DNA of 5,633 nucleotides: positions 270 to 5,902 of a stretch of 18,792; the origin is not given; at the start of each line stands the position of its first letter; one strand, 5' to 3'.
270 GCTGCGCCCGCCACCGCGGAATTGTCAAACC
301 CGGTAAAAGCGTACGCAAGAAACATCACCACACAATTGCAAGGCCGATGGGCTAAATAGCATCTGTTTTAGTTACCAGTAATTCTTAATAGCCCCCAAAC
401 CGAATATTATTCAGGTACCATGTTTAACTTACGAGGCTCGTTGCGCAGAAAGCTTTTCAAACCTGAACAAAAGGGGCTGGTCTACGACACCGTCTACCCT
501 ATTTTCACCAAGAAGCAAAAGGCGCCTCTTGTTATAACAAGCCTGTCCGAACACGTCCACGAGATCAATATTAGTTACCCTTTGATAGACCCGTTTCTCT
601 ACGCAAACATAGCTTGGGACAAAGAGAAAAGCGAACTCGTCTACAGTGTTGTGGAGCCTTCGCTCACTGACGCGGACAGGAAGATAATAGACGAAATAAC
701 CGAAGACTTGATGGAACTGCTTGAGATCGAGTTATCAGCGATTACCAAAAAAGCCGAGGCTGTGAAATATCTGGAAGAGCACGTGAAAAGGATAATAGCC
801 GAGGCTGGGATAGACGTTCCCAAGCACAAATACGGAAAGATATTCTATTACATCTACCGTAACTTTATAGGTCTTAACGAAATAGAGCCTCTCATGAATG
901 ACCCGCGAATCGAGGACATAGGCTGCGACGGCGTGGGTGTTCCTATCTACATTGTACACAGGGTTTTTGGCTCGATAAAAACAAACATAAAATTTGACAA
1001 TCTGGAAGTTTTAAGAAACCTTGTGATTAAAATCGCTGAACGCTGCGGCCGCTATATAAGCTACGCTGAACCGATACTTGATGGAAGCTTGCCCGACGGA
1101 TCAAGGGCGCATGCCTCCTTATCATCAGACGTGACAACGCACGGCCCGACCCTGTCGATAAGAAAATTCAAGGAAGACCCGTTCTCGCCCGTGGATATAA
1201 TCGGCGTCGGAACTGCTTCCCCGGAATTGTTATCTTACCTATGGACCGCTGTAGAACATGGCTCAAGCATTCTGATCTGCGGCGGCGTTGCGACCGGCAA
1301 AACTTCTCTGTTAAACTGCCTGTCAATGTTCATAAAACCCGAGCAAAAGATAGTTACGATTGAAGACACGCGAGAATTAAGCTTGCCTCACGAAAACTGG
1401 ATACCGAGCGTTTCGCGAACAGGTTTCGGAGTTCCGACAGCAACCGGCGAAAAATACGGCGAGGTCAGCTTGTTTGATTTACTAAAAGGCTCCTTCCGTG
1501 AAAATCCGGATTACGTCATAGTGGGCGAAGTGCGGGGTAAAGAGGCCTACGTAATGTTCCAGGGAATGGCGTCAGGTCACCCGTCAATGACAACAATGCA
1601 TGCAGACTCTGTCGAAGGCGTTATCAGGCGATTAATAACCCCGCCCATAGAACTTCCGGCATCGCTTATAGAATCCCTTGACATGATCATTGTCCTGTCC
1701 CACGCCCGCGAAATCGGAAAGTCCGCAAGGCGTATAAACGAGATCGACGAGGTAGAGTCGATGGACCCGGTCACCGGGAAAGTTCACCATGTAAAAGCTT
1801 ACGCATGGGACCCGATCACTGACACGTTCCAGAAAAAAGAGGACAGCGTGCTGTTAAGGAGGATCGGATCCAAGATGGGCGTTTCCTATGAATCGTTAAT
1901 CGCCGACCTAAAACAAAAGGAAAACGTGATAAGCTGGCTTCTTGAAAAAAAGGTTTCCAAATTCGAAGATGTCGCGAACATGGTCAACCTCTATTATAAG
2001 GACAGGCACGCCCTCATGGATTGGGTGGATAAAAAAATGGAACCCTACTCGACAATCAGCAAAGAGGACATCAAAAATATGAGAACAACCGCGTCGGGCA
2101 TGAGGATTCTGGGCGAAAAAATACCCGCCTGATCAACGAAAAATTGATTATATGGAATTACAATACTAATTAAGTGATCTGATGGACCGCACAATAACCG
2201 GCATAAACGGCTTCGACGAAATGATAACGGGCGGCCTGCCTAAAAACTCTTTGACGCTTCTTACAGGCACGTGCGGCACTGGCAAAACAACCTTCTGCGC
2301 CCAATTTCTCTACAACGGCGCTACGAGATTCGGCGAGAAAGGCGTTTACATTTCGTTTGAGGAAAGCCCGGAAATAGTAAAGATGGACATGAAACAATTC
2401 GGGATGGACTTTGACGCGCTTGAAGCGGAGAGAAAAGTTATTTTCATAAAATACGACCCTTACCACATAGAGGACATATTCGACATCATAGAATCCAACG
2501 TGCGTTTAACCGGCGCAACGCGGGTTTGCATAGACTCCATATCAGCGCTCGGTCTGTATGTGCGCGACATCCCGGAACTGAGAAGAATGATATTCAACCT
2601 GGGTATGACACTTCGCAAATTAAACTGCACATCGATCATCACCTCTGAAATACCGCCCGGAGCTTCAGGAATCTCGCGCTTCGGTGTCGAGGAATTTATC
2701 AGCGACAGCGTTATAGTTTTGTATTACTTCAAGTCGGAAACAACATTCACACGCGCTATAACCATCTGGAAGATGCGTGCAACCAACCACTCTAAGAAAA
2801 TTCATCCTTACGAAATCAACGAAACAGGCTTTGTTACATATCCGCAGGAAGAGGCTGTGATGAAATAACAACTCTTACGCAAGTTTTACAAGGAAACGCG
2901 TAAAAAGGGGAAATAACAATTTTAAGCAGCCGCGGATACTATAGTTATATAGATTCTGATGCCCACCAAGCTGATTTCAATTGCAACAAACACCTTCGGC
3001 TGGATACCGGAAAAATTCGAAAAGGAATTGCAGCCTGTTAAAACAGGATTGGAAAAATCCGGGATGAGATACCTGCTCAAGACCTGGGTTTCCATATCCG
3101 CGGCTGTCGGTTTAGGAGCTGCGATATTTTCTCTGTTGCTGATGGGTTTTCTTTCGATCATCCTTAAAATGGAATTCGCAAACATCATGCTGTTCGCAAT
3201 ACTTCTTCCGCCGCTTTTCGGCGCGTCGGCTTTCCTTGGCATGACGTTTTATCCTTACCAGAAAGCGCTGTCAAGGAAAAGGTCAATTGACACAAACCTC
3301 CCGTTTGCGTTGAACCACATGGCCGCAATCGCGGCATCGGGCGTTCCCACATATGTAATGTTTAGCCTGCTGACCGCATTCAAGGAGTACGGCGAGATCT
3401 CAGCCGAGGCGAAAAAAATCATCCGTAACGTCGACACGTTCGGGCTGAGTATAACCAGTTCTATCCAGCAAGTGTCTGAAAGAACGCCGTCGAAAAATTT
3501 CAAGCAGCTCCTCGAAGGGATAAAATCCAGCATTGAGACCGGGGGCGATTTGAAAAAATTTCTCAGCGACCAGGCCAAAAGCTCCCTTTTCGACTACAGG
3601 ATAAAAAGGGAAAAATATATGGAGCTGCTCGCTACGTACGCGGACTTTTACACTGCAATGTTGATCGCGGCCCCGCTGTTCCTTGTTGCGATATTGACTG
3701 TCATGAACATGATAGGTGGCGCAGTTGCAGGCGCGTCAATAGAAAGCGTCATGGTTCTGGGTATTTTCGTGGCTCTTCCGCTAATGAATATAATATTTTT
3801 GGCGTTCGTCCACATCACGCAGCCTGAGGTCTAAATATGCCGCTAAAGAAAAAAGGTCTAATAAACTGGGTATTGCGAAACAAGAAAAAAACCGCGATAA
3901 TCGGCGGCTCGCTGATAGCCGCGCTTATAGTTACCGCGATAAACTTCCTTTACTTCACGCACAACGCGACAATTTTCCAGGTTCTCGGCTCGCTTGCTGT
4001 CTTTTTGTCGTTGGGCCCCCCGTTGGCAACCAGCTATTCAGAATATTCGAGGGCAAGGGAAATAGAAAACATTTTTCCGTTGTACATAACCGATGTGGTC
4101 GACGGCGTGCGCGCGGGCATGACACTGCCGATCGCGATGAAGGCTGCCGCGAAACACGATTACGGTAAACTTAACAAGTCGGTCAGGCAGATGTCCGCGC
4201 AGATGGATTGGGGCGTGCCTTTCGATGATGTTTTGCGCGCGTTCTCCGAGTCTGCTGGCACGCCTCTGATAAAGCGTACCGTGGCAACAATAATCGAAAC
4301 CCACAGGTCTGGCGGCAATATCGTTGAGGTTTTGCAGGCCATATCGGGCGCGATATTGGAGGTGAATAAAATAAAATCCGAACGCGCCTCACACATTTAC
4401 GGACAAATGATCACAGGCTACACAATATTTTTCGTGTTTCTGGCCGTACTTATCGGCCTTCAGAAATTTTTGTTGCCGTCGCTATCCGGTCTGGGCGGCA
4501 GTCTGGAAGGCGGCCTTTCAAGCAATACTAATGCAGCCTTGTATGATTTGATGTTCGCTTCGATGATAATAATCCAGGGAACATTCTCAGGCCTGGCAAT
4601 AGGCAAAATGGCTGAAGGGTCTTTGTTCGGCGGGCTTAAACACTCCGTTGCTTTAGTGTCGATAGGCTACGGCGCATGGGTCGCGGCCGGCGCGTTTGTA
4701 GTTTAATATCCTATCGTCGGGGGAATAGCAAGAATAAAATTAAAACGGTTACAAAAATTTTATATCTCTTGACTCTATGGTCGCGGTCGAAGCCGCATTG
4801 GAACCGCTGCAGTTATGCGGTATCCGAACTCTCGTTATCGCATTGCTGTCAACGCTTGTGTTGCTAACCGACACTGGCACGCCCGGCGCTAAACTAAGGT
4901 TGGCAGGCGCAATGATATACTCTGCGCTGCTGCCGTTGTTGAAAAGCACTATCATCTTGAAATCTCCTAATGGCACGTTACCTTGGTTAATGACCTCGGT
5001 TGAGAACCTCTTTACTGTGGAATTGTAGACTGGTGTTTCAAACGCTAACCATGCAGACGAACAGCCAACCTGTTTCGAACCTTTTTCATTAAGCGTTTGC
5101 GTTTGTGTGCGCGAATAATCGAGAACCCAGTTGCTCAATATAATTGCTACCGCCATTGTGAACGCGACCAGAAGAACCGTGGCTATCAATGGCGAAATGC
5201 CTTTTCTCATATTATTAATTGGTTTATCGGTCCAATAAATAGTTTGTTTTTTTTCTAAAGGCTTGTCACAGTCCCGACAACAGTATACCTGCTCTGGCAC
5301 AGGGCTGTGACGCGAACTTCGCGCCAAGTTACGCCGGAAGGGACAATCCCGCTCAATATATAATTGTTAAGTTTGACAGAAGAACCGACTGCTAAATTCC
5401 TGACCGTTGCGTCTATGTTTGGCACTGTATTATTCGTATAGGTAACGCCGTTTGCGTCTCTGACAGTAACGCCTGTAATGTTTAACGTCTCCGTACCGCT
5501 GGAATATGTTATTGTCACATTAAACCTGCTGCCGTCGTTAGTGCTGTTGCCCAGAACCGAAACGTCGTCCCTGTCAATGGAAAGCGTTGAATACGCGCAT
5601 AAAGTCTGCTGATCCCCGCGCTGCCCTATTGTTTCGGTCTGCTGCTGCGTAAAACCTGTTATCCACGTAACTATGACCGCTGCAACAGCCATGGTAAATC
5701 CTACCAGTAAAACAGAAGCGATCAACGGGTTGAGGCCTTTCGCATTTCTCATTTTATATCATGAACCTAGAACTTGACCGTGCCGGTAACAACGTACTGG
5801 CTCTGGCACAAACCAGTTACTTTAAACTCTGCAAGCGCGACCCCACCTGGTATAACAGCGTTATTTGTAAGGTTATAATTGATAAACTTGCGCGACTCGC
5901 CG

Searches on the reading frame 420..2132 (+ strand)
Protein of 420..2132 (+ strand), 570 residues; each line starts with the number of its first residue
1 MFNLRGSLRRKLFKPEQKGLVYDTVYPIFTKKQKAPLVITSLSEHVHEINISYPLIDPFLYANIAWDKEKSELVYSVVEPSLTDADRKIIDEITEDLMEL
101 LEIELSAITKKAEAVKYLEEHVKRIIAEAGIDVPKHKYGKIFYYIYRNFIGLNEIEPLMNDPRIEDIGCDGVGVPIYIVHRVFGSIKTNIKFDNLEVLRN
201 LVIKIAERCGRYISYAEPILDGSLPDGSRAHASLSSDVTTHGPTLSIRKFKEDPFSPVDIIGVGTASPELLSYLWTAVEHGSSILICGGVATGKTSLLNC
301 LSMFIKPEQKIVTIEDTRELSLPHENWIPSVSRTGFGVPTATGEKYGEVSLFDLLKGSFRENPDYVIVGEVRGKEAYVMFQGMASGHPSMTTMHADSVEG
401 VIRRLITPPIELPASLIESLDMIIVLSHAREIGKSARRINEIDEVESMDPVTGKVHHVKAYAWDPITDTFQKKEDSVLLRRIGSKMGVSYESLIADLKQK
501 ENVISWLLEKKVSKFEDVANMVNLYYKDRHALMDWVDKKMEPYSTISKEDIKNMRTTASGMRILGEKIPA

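Call 12: search_protein_families(library=pfam, proteins=[window:420-2132:+], max_evalue=0.01)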
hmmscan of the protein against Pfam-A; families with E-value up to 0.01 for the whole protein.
window:420-2132:+ (570 aa): 2 families
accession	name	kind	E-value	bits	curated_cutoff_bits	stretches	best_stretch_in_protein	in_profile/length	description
PF00437.27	T2SSE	-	4.6e-32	111.5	24.9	1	187-438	35-287/370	Type II/IV secretion system protein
PF23989.1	PilB3_C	-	7.6e-07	29.6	27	1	467-537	2-71/83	PilB3-like, C-terminal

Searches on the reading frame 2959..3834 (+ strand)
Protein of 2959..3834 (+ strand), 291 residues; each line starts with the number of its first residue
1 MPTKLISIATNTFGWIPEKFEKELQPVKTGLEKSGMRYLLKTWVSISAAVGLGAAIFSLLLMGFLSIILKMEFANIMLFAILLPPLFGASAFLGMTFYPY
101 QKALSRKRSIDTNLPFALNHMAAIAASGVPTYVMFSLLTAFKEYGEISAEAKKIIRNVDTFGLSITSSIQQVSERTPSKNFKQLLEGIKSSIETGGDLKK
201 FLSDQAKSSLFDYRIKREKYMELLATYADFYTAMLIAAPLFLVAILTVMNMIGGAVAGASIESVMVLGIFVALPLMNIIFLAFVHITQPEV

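Call 12: search_protein_families(library=pfam, proteins=[window:2959-3834:+], max_evalue=0.01)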
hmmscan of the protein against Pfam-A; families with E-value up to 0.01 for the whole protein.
window:2959-3834:+ (291 aa): 1 family
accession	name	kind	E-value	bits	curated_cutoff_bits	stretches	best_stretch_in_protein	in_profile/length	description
PF00482.28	T2SSF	-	2.8e-13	50.3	25.2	1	118-244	2-123/125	Type II secretion system (T2SS), protein F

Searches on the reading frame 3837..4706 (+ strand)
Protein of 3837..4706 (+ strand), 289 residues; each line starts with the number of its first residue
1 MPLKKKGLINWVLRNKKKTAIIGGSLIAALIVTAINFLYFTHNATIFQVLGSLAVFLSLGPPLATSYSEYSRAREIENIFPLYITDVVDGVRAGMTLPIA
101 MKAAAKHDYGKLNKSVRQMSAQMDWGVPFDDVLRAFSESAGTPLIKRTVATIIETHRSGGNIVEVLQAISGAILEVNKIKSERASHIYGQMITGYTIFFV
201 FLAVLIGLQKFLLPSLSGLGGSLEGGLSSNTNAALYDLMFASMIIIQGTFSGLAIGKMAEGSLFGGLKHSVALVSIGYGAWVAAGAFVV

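Call 12: search_protein_families(library=pfam, proteins=[window:3837-4706:+], max_evalue=0.01)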
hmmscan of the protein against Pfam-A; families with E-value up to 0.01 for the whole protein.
window:3837-4706:+ (289 aa): 1 family
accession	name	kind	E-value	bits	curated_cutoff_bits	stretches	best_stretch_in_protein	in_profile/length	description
PF00482.28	T2SSF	-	3.4e-17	63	25.2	1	87-206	5-121/125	Type II secretion system (T2SS), protein F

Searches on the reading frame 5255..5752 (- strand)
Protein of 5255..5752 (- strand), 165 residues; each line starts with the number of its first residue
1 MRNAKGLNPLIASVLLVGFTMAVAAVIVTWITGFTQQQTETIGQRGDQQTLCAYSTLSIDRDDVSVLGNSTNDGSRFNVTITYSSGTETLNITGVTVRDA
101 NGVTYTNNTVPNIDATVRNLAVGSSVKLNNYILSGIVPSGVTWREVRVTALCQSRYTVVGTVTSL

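Call 12: search_protein_families(library=pfam, proteins=[window:5255-5752:-], max_evalue=0.01)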
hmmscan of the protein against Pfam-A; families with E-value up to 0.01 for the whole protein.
window:5255-5752:- (165 aa): 2 families
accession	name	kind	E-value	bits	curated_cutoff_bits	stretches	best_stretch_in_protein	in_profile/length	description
PF01917.21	Arch_flagellin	-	0.0017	19.1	29.5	1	22-118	19-115/162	Archaebacterial flagellin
PF07790.16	Pilin_N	-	0.0041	18.4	25.2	0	7-41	3-38/78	Archaeal Type IV pilin, N-terminal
